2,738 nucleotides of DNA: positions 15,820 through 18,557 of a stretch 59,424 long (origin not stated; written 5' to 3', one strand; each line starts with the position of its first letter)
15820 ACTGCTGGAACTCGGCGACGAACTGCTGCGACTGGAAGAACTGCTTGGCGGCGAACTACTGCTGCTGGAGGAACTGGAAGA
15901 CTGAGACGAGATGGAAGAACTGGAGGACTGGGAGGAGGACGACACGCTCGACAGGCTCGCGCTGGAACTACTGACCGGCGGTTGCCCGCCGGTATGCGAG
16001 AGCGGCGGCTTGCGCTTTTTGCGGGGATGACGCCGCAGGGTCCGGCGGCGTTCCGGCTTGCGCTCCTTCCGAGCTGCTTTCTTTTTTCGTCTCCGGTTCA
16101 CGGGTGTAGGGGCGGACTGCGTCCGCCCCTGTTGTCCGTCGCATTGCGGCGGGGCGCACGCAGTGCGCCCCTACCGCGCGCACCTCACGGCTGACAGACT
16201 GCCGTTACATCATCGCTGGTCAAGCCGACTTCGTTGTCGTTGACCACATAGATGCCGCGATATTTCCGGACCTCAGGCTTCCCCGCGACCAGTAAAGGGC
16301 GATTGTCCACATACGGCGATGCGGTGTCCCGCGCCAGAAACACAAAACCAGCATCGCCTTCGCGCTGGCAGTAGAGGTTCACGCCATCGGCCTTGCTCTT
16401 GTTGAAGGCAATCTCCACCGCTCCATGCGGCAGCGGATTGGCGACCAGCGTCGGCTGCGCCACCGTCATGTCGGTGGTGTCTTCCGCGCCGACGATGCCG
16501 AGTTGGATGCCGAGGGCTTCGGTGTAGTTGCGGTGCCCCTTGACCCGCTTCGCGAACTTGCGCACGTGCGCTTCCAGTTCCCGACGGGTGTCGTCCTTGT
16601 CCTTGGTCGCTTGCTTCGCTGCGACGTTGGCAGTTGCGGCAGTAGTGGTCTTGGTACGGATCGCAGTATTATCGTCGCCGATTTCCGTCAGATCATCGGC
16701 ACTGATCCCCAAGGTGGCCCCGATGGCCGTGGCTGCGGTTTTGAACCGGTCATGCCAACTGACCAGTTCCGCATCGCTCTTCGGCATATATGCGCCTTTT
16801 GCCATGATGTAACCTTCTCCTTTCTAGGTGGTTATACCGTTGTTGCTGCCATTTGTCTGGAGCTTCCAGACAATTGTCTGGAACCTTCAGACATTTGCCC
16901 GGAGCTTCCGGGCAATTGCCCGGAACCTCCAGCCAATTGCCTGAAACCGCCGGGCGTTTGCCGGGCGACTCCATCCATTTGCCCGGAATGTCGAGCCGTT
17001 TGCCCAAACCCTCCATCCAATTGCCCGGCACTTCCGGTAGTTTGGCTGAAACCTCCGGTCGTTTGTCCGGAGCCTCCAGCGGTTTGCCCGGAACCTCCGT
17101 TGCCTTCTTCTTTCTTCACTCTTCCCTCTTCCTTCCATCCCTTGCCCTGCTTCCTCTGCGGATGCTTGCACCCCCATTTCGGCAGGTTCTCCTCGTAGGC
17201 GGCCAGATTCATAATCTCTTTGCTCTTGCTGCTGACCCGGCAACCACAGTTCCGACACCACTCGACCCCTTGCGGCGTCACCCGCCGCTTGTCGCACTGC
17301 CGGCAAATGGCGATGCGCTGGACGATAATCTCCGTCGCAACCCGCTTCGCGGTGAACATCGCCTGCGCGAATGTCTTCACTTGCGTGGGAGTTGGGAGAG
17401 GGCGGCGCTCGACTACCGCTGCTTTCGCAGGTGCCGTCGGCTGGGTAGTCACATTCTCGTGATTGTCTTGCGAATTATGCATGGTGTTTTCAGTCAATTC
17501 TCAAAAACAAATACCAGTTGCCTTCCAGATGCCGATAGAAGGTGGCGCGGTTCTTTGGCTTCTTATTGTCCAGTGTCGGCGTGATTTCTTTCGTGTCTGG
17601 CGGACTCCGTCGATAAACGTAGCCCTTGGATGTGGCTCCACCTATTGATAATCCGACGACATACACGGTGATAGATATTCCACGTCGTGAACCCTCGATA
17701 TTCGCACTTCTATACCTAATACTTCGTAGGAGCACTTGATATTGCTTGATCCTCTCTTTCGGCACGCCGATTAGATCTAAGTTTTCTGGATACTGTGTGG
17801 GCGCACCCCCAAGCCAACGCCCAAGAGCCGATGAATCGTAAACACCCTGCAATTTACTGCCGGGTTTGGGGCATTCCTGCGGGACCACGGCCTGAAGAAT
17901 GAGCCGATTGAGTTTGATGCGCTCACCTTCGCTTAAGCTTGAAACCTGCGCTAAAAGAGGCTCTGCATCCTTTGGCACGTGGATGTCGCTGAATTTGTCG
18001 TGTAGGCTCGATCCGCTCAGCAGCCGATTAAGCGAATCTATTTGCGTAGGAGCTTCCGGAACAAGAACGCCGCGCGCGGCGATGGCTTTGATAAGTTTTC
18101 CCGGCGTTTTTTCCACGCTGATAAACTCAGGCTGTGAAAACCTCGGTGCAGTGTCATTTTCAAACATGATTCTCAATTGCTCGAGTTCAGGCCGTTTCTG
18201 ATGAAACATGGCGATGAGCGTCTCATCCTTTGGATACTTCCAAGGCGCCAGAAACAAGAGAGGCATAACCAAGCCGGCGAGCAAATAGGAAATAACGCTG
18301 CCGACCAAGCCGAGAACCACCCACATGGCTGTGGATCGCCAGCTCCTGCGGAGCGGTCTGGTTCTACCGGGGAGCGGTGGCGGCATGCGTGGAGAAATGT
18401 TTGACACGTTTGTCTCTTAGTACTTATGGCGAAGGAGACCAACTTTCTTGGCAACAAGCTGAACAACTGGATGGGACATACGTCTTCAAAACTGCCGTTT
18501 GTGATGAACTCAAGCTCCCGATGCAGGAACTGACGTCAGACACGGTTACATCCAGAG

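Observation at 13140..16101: ATGA-coupled trio of basic poly-Ser protein, GT9 and GT8-like/SAM-methyltransferase: candidate dedicated O-glycosylation system for poly-Ser proteins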

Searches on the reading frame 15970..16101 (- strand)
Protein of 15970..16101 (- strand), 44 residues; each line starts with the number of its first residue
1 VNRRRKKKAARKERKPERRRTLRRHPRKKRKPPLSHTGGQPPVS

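Call 61: search_protein_representatives(protein=window:15970-16101:-)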
Query: 44 residues. Proteins with E-value up to 0.001 (for the whole library): 0; up to 1e-10: 0; up to 1e-30: 0. The best 0 are listed.

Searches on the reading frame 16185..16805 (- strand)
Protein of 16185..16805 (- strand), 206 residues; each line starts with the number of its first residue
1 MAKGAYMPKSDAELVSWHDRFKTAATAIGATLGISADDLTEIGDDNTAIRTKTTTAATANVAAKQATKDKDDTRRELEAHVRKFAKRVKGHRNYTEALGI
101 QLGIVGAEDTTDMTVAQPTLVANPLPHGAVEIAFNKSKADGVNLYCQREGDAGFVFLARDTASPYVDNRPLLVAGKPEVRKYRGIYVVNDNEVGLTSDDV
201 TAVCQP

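Call 7: search_protein_families(library=pfam, proteins=[window:16185-16805:-], max_evalue=0.01)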
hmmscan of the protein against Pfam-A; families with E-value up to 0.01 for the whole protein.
window:16185-16805:- (206 aa): 0 families

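Call 41: search_protein_families(library=ncbifam, proteins=[window:16185-16805:-], max_evalue=0.01)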
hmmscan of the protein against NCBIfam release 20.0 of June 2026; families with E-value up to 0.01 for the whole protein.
window:16185-16805:- (206 aa): 1 family
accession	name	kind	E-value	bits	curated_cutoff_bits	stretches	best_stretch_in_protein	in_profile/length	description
NF052641.1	PQLLE_fam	subfamily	0.0019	17.9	80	1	30-86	137-193/211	PQLLE family protein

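Call 42: search_protein_families(library=phrogs, proteins=[window:16185-16805:-], max_evalue=0.01)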
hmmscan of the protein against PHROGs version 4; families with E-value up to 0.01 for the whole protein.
window:16185-16805:- (206 aa): 0 families

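Call 83: search_protein_families(library=padloc, proteins=[window:16185-16805:-], max_evalue=0.01)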
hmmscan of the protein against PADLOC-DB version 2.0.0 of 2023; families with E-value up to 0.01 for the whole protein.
window:16185-16805:- (206 aa): 0 families
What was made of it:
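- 16185..16805 (-): A 206-aa protein of unknown function that always precedes the basic-head poly-Ser gene in this clade. No family was found in Pfam, NCBIfam, PHROGs or PADLOC (calls 7, 41, 42, 83).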

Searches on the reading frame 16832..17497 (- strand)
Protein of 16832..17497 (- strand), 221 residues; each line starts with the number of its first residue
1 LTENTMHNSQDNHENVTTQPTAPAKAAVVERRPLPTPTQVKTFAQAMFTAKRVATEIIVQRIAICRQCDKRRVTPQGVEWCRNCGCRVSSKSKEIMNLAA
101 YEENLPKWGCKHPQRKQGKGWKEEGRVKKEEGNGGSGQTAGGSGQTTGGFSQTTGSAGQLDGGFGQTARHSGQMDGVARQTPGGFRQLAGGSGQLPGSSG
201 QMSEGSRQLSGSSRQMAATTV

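Call 7: search_protein_families(library=pfam, proteins=[window:16832-17497:-], max_evalue=0.01)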
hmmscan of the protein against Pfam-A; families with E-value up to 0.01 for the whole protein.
window:16832-17497:- (221 aa): 0 families

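Call 41: search_protein_families(library=ncbifam, proteins=[window:16832-17497:-], max_evalue=0.01)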
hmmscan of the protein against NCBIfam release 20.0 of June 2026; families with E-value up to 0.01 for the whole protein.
window:16832-17497:- (221 aa): 0 families

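Call 42: search_protein_families(library=phrogs, proteins=[window:16832-17497:-], max_evalue=0.01)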
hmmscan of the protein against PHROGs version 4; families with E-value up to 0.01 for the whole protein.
window:16832-17497:- (221 aa): 1 family
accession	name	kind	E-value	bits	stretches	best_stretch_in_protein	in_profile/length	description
phrog_13558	-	unknown function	5.8e-06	27.3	1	51-93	18-57/69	-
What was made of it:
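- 16832..17497 (-): A 221-aa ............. protein with a C-terminal tail of 7-aa repeats (21-nt tandem array at 16850-17100). It is a likely accessory component of the GT9 system. It hits phrog_13558, of unknown function (call 42).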

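Call 83: search_protein_families(library=padloc, proteins=[window:16832-17497:-], max_evalue=0.01)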
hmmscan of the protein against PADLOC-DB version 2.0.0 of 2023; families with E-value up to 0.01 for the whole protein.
window:16832-17497:- (221 aa): 0 families

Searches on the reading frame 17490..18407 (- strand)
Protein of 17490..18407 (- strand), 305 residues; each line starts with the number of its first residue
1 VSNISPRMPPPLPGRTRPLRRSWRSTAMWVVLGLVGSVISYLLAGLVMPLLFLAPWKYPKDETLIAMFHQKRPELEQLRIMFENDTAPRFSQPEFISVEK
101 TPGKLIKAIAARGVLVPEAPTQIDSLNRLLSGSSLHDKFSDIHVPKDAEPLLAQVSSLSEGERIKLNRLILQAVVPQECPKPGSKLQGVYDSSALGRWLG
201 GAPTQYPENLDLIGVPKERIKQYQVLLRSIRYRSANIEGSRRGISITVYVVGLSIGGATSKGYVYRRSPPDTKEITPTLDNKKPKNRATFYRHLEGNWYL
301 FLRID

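Call 7: search_protein_families(library=pfam, proteins=[window:17490-18407:-], max_evalue=0.01)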
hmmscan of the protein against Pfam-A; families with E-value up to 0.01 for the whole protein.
window:17490-18407:- (305 aa): 0 families

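Call 41: search_protein_families(library=ncbifam, proteins=[window:17490-18407:-], max_evalue=0.01)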
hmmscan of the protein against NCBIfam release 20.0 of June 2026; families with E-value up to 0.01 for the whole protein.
window:17490-18407:- (305 aa): 0 families

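Call 42: search_protein_families(library=phrogs, proteins=[window:17490-18407:-], max_evalue=0.01)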
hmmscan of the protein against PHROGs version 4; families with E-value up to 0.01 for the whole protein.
window:17490-18407:- (305 aa): 0 families

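Call 83: search_protein_families(library=padloc, proteins=[window:17490-18407:-], max_evalue=0.01)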
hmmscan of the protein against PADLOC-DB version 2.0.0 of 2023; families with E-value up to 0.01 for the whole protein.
window:17490-18407:- (305 aa): 0 families
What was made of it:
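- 17490..18407 (-): A 305-aa ORF directly after the toxin gene, with one N-terminal hydrophobic segment. It is possibly the cognate immunity protein, inferred from position only. No family hits were found (calls 7, 41, 42, 83).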
